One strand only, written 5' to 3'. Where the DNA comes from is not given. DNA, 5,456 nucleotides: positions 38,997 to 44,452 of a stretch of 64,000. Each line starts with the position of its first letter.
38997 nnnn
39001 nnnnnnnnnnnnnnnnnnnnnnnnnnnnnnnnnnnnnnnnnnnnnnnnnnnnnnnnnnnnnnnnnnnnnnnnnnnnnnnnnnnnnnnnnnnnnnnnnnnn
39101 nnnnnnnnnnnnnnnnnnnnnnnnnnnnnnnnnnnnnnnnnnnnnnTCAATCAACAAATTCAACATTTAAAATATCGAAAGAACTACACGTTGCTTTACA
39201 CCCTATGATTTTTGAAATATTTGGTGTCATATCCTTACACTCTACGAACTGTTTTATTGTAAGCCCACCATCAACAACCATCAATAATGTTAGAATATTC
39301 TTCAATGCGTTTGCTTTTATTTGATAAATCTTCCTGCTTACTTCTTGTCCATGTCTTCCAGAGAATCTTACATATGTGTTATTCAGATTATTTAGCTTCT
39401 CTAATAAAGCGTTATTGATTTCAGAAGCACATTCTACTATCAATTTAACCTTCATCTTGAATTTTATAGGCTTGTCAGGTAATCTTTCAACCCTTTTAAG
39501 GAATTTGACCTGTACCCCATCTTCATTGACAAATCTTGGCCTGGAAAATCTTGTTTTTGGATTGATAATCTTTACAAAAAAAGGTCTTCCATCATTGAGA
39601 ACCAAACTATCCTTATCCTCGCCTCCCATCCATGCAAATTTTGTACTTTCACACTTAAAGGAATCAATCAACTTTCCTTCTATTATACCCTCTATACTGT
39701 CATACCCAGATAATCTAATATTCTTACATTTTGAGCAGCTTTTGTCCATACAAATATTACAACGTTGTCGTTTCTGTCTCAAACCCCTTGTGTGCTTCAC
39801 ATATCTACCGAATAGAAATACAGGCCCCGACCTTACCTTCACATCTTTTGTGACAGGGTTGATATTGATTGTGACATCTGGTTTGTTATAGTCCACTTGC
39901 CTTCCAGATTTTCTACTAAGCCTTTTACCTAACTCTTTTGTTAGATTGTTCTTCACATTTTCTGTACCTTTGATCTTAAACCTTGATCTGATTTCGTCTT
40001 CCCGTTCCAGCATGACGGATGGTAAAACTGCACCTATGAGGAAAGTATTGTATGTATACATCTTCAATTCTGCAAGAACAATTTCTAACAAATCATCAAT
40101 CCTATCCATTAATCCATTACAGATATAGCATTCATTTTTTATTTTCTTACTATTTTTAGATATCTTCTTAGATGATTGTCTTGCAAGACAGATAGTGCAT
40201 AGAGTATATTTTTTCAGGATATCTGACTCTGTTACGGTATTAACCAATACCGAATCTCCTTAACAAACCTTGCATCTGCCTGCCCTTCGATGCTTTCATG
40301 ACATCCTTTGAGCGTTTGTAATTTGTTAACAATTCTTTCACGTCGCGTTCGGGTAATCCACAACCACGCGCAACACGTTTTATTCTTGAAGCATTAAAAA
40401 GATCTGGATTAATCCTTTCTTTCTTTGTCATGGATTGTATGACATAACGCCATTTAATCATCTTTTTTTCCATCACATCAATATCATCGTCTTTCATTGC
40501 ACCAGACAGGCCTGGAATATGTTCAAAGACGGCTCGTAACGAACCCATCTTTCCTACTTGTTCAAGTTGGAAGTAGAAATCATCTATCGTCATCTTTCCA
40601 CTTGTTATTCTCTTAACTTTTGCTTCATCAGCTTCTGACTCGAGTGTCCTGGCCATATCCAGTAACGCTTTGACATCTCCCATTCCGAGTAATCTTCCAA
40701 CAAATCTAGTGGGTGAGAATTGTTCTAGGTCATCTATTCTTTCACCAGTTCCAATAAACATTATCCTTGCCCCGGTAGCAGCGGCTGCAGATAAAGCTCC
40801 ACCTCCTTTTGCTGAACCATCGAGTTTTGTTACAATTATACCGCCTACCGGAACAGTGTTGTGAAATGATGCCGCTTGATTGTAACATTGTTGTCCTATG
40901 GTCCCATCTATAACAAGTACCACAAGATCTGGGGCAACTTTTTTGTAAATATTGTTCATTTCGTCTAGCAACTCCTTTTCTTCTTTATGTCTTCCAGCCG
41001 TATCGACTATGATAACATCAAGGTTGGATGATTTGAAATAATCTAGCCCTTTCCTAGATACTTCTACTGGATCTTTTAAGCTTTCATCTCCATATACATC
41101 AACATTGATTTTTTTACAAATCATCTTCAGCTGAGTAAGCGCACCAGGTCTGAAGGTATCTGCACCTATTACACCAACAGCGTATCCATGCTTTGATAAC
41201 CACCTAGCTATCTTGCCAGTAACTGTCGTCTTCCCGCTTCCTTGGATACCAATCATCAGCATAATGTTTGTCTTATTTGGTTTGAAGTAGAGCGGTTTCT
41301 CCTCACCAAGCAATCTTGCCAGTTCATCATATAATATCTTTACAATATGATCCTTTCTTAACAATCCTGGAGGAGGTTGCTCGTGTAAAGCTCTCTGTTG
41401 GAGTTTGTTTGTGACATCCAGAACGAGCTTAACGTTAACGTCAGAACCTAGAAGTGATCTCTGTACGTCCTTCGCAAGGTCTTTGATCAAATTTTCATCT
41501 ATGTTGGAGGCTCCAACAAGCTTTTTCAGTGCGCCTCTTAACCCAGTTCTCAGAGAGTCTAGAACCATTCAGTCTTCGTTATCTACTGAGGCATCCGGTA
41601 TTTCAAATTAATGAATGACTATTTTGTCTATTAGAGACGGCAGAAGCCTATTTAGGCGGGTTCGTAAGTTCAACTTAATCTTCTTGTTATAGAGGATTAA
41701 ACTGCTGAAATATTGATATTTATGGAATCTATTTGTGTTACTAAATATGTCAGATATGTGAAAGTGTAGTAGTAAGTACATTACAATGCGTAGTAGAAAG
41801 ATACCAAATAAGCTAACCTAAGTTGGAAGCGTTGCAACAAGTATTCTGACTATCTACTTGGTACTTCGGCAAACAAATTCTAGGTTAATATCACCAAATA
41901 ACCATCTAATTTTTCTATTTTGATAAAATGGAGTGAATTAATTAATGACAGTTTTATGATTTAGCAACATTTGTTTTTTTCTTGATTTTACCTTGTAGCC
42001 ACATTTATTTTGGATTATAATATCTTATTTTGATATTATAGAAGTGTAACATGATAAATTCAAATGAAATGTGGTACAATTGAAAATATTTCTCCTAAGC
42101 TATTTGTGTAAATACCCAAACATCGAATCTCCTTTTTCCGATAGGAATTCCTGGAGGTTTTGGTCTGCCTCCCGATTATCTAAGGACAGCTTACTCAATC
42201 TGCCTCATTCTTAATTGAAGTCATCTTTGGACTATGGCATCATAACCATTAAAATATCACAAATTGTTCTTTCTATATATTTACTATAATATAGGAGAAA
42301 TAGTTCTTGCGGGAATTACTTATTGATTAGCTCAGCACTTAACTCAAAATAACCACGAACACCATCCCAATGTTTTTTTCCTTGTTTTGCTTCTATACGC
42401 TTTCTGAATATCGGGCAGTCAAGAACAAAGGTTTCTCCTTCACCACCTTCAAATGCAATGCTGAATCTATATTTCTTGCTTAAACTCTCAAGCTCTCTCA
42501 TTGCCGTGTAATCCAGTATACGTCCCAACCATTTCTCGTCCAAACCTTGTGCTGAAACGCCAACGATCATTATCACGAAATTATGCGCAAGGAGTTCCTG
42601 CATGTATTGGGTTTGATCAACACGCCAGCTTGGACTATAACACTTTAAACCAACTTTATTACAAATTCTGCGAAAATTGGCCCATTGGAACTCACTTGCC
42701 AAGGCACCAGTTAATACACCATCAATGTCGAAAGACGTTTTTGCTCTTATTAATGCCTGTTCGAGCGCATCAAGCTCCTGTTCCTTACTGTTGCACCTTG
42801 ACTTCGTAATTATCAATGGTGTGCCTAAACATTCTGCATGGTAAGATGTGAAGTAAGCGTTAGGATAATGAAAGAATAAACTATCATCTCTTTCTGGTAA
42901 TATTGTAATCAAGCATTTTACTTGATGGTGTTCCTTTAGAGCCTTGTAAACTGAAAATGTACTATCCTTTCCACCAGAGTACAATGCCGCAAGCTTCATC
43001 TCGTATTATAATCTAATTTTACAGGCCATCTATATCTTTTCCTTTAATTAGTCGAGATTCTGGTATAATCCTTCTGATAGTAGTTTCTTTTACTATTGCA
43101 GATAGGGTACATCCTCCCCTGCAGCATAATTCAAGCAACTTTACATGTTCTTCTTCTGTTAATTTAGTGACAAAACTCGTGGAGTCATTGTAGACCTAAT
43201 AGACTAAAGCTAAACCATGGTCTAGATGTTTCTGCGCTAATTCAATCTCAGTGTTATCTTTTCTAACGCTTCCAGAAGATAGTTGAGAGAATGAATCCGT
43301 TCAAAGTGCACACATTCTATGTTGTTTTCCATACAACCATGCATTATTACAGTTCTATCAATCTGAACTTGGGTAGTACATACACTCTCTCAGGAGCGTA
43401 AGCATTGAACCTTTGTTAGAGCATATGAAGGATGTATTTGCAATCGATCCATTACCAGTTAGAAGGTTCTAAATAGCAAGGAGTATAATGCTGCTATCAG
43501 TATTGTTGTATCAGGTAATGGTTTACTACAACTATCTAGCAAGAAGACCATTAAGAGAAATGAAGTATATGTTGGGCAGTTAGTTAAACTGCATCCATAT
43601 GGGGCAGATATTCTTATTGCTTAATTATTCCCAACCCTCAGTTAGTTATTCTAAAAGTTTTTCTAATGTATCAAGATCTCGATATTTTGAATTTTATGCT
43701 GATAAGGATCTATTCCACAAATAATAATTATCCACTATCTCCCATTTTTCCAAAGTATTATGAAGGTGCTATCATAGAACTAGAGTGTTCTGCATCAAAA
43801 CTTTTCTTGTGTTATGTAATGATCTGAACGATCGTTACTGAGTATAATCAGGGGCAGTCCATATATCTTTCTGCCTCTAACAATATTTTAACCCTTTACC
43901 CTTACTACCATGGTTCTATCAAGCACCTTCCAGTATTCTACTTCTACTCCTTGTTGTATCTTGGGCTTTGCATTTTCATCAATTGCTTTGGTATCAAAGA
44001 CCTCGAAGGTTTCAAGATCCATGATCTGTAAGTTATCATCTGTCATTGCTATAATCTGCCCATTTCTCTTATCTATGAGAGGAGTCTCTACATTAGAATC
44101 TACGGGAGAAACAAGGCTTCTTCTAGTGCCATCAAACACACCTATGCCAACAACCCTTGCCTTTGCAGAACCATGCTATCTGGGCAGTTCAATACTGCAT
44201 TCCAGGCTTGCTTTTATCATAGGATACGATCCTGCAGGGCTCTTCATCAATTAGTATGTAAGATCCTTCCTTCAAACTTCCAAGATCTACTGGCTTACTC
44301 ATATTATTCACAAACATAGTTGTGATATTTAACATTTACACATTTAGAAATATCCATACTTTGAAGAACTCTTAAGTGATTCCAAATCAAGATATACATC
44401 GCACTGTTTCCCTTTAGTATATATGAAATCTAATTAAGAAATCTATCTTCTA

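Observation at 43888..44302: aIF5A is interrupted inside the hypusine-lysine codon by a 22-nt bulge-helix-bulge element: candidate archaeal mRNA intron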

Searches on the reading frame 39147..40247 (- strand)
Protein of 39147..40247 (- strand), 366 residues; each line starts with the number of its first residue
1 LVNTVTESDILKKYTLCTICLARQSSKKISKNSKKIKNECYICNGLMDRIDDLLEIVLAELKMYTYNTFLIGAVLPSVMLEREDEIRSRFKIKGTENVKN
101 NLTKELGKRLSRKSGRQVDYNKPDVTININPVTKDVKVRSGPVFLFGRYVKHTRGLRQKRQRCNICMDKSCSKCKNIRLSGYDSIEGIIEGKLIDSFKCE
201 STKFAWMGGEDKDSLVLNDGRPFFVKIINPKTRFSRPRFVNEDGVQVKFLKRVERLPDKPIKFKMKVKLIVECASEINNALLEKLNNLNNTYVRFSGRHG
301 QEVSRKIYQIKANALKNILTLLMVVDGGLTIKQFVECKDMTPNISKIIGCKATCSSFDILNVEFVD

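Call 30: search_protein_families(library=pfam, proteins=[window:39147-40247:-])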
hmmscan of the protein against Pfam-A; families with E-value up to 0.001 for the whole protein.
window:39147-40247:- (366 aa): 2 families
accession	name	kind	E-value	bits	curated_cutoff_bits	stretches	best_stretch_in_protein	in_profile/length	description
PF21238.2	Pus10_C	-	5.4e-22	78.9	27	1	144-363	1-232/232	Pus10, C-terminal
PF22023.1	Pus10_THUMP_arc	-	1.5e-18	67.2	28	1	56-130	4-78/78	Pus10 THUMP domain, archaeal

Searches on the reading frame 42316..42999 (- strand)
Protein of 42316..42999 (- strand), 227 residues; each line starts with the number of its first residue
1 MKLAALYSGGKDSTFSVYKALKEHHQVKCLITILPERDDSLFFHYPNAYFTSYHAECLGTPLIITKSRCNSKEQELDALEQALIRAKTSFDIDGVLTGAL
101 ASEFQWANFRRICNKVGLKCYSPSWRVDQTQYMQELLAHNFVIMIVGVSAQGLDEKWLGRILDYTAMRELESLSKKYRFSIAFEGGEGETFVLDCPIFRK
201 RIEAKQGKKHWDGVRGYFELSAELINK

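Call 30: search_protein_families(library=pfam, proteins=[window:42316-42999:-])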
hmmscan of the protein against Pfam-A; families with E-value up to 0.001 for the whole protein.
window:42316-42999:- (227 aa): 1 family
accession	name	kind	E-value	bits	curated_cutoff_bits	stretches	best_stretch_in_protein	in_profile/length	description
PF01902.24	Diphthami_syn_2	-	3.5e-61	207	23.2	1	1-220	1-214/219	Diphthamide synthase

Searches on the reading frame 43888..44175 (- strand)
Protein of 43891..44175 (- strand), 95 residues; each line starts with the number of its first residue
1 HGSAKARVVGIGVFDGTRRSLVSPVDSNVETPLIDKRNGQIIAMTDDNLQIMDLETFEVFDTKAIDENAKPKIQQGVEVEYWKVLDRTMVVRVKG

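Call 14: find_encoding_contigs(protein=window:43888-44139:-, flank=3000, max_places=10)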
Protein window:43888-44139:- (83 aa): 6 contigs read that carry it; 4 places shown.
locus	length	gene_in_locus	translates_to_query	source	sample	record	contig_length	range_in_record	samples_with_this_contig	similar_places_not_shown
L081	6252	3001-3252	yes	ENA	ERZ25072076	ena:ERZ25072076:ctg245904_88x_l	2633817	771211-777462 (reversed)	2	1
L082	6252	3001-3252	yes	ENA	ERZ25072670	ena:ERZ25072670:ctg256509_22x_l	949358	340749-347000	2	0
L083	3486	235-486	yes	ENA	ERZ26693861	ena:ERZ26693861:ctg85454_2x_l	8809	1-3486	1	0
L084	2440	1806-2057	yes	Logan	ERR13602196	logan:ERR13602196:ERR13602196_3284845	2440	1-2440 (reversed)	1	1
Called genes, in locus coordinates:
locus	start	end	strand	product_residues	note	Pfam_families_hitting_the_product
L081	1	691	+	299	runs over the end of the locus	PF00535:Glycos_transf_2, PF13641:Glyco_tranf_2_3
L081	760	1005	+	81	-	PF13737:DDE_Tnp_1_5 (weak)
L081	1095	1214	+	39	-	-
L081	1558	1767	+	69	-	-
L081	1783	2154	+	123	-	-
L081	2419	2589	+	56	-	-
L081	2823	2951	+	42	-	PF21485:IF5A-like_N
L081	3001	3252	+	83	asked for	PF01287:eIF-5a (weak)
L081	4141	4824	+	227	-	PF01902:Diphthami_syn_2_N, PF28410:Diphthami_syn_2_C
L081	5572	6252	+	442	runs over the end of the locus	PF02881:SRP54_N, PF13401:AAA_22 (faint), PF00448:SRP54, PF02978:SRP_SPB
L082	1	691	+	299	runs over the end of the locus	PF00535:Glycos_transf_2, PF13641:Glyco_tranf_2_3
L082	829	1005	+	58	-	PF13737:DDE_Tnp_1_5 (weak)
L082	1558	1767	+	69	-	-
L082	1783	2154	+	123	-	-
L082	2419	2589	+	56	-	-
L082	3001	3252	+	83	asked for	PF01287:eIF-5a (weak)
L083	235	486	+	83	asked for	PF01287:eIF-5a (weak)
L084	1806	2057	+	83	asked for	PF01287:eIF-5a (weak)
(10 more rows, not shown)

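Call 56: find_homologous_proteins(query=window:43891-44175:-, max_evalue=1e-15)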
Query seq(95 aa) (95 aa): 2983 proteins with E <= 1e-15 among 3004 candidates; the best 120 are listed.
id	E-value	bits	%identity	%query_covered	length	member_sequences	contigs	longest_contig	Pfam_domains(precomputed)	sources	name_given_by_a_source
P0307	1.6e-47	177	89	100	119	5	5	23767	PF01287.27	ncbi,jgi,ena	-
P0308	6.3e-47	175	88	100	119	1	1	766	PF01287.27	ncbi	-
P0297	4.9e-46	172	99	87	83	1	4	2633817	PF01287.27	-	-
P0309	5.9e-45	169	94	89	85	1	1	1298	PF01287.27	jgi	-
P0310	1.0e-42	162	94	87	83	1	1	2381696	PF01287.27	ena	-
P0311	1.4e-42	161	93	87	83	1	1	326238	PF01287.27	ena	-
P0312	1.4e-40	155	89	87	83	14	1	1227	PF01287.27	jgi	jgi:translation initiation factor 5A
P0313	7.5e-40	152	83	93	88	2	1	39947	PF01287.27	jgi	jgi:translation initiation factor 5A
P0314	1.2e-39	152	87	87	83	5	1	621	PF01287.27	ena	-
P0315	5.4e-39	150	80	93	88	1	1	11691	PF01287.27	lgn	-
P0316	6.7e-39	149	86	87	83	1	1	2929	PF01287.27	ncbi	-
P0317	1.6e-38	148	74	100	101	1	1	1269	PF01287.27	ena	-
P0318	1.7e-38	148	79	92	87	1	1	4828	PF01287.27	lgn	-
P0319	2.1e-38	148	74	100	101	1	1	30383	PF01287.27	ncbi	-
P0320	2.1e-38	148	82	92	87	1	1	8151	-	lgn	-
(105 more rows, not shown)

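Call 64: search_protein_families(library=pfam, proteins=[window:43888-44139:-], max_evalue=0.01)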
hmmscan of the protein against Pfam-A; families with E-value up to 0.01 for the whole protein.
window:43888-44139:- (83 aa): 1 family
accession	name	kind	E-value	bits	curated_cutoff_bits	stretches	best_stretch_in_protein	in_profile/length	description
PF01287.26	eIF-5a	-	4.4e-06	27.2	24.2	1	22-82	2-69/69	Eukaryotic elongation factor 5A hypusine, DNA-binding OB fold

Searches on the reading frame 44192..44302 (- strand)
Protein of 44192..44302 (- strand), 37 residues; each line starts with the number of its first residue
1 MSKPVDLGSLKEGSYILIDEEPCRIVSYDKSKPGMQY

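Call 64: search_protein_families(library=pfam, proteins=[window:44192-44302:-], max_evalue=0.01)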
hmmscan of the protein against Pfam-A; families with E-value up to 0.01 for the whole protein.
seq(37 aa): 2 families
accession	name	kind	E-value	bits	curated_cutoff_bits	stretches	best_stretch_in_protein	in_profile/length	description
PF21485.3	IF5A-like_N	-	9.7e-08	32.2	27.1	1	3-34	4-35/63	Translation initiation factor 5A-like, N-terminal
PF08207.18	EFP_N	-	4.9e-05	23.7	23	1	9-35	4-30/58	Elongation factor P (EF-P) KOW-like domain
